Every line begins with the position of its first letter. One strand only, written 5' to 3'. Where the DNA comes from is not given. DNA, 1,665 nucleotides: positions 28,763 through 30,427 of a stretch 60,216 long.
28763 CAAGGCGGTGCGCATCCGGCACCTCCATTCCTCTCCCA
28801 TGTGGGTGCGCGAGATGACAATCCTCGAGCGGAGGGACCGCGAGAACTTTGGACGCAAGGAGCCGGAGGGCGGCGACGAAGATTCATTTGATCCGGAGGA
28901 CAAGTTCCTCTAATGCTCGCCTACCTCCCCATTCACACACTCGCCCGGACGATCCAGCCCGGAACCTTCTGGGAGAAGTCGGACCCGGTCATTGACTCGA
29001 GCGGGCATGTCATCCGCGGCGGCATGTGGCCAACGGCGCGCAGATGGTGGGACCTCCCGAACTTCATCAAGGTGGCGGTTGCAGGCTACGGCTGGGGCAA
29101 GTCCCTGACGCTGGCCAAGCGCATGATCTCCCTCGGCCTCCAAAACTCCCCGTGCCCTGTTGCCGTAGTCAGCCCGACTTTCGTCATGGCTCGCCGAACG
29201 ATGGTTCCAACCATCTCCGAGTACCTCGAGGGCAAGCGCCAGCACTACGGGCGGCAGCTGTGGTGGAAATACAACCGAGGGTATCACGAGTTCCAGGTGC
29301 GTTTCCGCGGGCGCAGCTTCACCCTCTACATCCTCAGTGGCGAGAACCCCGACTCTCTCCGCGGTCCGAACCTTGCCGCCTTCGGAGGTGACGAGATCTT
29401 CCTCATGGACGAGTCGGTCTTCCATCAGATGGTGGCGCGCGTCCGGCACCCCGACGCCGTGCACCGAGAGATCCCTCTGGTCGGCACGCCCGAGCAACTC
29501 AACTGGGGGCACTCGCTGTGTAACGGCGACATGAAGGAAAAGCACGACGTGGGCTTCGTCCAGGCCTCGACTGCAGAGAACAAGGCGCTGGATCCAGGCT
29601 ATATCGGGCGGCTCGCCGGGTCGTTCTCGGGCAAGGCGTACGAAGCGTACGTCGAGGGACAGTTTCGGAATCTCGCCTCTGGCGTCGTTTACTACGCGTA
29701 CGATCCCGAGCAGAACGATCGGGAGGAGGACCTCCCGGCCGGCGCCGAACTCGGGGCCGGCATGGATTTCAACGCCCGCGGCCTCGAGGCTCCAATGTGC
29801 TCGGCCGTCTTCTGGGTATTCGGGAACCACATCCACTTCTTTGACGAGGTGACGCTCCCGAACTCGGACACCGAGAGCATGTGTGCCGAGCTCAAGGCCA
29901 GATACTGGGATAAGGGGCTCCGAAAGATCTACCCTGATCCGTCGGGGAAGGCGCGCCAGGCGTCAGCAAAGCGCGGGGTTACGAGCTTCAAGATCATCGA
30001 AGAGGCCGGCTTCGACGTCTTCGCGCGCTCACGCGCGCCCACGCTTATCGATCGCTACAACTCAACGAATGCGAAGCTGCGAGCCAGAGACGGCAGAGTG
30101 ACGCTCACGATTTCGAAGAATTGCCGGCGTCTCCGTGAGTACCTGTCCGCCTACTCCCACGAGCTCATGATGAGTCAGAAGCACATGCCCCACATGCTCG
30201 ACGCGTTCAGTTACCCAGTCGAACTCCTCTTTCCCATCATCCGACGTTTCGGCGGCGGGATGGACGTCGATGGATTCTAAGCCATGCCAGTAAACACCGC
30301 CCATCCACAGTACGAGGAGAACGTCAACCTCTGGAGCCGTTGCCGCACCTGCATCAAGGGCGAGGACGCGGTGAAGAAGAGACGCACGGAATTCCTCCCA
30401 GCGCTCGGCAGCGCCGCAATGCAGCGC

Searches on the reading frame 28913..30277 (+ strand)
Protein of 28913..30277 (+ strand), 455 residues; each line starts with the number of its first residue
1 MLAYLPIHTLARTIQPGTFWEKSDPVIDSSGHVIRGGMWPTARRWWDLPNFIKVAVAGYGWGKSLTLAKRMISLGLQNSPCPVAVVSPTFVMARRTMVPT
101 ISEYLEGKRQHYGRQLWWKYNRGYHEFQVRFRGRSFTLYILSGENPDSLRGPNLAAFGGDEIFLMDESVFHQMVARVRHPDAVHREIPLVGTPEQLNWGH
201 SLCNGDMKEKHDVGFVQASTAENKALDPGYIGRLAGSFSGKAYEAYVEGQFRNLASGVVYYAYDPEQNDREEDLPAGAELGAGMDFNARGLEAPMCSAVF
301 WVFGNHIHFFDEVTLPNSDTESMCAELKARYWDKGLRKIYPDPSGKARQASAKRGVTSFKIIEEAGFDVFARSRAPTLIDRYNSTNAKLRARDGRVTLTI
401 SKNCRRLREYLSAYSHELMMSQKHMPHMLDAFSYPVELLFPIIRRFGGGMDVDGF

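Call 45: search_dna_similar(query=window:28913-30277:+, collection=phages, mode=protein, max_rows=10)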
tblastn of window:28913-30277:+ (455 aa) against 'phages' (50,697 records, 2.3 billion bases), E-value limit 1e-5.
Records with a match: 913; places in all: 917; records where one place covers at least 80% of the query: 839.
Best place of each record, by identity: <60% 913.
By first word of the organism name: Salmonella 369; Escherichia 262; Vibrio 69; Klebsiella 55; Pseudomonas 27; Serratia 13; Kagunavirus 11; Rhizobium 10; Pectobacterium 7; Acinetobacter 6; and 35 more.
By host as written in the record: Escherichia coli 145; - 62; Salmonella enterica 54; Salmonella enterica subsp. enterica serovar Enteritidis 53; Salmonella enterica subsp. enterica serovar Typhimurium 49; Salmonella sp. 37; Vibrio breoganii 23; Salmonella enterica subsp. enterica serovar Enteritidis PT1 20; and 232 more.
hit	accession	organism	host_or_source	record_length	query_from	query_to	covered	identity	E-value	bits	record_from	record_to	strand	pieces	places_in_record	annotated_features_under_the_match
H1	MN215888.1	Vibrio phage vB_VpaS_HCMJ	Vibrio parahaemolyticus AKM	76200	18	447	95%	46.2%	1e-115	379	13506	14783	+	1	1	putative terminase large subunit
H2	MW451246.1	Vibrio phage VP11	Vibrio parahaemolyticus VP11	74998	18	447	95%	46.0%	5e-115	377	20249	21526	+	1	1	record has no annotation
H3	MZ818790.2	Vibrio phage OPA17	Vibrio campbellii HY01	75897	18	447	95%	46.0%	5e-115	377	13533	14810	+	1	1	terminase family protein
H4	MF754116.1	Vibrio phage vB_VpaS_KF6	Vibrio parahaemolyticus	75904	18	447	95%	46.0%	5e-115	377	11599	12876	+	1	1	putative terminase large subunit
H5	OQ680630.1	Vibrio phage PG288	Vibrio parahaemolyticus G855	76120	18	447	95%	46.0%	5e-115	377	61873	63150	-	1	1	terminase family protein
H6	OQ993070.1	Vibrio phage VPy01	Vibrio parahaemolyticus NCCP 13714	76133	18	447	95%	46.0%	5e-115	377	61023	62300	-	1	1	terminase family protein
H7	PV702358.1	Vibrio phage RZ01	Vibrio natriegens Vmax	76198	18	447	95%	46.0%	5e-115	377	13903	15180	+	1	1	terminase family protein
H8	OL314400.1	Vibrio phage OTA22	Vibrio campbellii HY01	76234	18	447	95%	46.0%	5e-115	377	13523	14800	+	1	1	putative terminase large subunit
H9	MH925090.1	Vibrio phage ValLY_3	Vibrio alginolyticus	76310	18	447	95%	46.0%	5e-115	377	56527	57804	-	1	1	putative terminase large subunit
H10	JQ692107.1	Vibrio phage SSP002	Vibrio vulnificus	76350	18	447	95%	46.0%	5e-115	377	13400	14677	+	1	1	putative terminase large subunit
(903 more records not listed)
